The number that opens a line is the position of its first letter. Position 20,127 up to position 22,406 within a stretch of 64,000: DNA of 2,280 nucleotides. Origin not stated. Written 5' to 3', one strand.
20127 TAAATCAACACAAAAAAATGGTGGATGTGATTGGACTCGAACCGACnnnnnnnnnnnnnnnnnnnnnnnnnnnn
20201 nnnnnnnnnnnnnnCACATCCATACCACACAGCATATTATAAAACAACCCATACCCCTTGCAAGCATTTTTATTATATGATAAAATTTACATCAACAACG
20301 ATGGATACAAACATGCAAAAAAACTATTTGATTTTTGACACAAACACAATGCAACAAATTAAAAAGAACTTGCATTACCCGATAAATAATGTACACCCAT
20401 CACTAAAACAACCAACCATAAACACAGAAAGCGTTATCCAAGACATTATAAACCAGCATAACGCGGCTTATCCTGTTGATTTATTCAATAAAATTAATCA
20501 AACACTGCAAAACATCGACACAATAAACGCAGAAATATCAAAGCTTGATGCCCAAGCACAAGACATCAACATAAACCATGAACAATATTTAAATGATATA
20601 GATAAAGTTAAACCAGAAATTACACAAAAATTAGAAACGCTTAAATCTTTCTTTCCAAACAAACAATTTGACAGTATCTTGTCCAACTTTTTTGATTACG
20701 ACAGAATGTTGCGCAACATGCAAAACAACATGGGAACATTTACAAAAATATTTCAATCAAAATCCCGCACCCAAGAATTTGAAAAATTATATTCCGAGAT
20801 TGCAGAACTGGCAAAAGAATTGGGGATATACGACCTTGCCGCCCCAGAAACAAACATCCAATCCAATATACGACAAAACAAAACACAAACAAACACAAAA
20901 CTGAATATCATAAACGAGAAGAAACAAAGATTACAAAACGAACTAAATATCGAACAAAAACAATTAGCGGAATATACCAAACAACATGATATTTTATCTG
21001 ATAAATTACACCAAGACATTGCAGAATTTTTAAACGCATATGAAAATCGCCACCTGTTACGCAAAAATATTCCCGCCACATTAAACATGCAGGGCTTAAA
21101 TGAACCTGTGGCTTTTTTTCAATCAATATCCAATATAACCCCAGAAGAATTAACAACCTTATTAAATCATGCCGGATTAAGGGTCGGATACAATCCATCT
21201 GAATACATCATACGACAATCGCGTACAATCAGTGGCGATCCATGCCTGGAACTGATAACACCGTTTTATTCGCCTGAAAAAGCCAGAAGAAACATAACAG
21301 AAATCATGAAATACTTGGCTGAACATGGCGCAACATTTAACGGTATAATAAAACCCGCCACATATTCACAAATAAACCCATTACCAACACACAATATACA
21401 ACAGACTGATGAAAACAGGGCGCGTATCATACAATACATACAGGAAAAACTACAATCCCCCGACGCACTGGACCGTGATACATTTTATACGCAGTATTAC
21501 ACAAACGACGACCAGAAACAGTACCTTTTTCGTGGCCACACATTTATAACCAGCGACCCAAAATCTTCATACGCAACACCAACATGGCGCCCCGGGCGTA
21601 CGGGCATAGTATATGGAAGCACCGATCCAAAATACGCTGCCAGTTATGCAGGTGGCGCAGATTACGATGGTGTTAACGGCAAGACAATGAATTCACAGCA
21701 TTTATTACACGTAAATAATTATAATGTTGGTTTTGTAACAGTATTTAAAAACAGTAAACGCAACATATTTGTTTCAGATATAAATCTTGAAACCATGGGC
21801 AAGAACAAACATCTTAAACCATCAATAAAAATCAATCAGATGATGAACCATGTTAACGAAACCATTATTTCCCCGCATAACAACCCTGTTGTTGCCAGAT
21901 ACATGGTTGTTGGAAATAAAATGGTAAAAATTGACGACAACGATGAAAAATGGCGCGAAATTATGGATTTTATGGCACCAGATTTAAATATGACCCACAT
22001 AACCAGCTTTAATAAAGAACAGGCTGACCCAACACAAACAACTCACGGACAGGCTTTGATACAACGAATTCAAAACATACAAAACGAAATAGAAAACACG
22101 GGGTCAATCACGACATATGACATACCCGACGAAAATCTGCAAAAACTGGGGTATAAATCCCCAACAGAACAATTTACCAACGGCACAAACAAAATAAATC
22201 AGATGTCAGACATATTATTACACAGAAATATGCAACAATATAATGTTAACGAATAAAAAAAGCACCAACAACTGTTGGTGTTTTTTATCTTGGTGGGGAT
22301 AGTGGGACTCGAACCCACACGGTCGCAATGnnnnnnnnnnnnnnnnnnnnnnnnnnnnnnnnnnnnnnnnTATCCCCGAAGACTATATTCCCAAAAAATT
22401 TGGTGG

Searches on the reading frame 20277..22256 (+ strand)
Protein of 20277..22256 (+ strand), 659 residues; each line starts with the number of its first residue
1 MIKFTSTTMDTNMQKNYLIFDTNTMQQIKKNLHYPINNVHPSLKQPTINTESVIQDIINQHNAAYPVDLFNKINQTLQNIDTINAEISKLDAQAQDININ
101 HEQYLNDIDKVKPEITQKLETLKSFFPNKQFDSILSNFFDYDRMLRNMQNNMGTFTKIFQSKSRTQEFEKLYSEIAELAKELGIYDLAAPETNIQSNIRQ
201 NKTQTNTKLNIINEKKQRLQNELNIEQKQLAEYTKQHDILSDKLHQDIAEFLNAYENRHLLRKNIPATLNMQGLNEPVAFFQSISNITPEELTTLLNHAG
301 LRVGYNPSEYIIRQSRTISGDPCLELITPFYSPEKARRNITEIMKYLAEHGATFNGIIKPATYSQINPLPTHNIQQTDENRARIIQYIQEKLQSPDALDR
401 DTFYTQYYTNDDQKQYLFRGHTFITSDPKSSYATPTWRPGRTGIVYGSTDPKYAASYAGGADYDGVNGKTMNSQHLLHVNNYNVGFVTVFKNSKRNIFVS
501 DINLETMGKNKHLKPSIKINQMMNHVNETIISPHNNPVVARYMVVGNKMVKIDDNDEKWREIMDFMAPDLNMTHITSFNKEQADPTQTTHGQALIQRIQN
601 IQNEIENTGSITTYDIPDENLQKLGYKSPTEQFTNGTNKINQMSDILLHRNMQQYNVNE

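Call 3: search_protein_families(library=pfam, proteins=[window:20277-22256:+], max_evalue=0.1)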
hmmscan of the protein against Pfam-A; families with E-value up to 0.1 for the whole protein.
window:20277-22256:+ (659 aa): 2 families
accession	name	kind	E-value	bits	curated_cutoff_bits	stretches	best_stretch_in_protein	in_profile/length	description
PF06810.17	Phage_scaffold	-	0.0019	18.6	35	0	177-255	4-79/170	Phage capsid assembly scaffolding protein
PF13148.11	DUF3987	-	0.019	14.6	27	1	221-306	65-149/364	Protein of unknown function (DUF3987)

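Call 80: search_protein_families(library=padloc, proteins=[window:20277-22256:+], max_evalue=0.01)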
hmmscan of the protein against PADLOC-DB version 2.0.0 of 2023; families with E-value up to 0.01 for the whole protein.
window:20277-22256:+ (659 aa): 1 family
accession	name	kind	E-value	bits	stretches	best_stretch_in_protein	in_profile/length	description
PDLC00551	JetC2|JetC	-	1.5e-05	21.1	1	38-260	752-974/1365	DUF3584 domain; MukB-like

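Call 87: search_protein_families(library=ncbifam, proteins=[window:20277-22256:+], max_evalue=0.05)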
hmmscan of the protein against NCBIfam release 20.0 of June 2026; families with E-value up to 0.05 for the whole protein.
window:20277-22256:+ (659 aa): 2 families
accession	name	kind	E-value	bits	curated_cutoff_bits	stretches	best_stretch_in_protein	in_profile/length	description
TIGR04527.1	mycoplas_twoTM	subfamily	0.0027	17.5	125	1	68-178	44-155/248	MG_279/MG_280 family protein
NF005454.0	PRK07048.1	equivalog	0.021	14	452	1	517-602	88-175/324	threo-3-hydroxy-L-aspartate ammonia-lyase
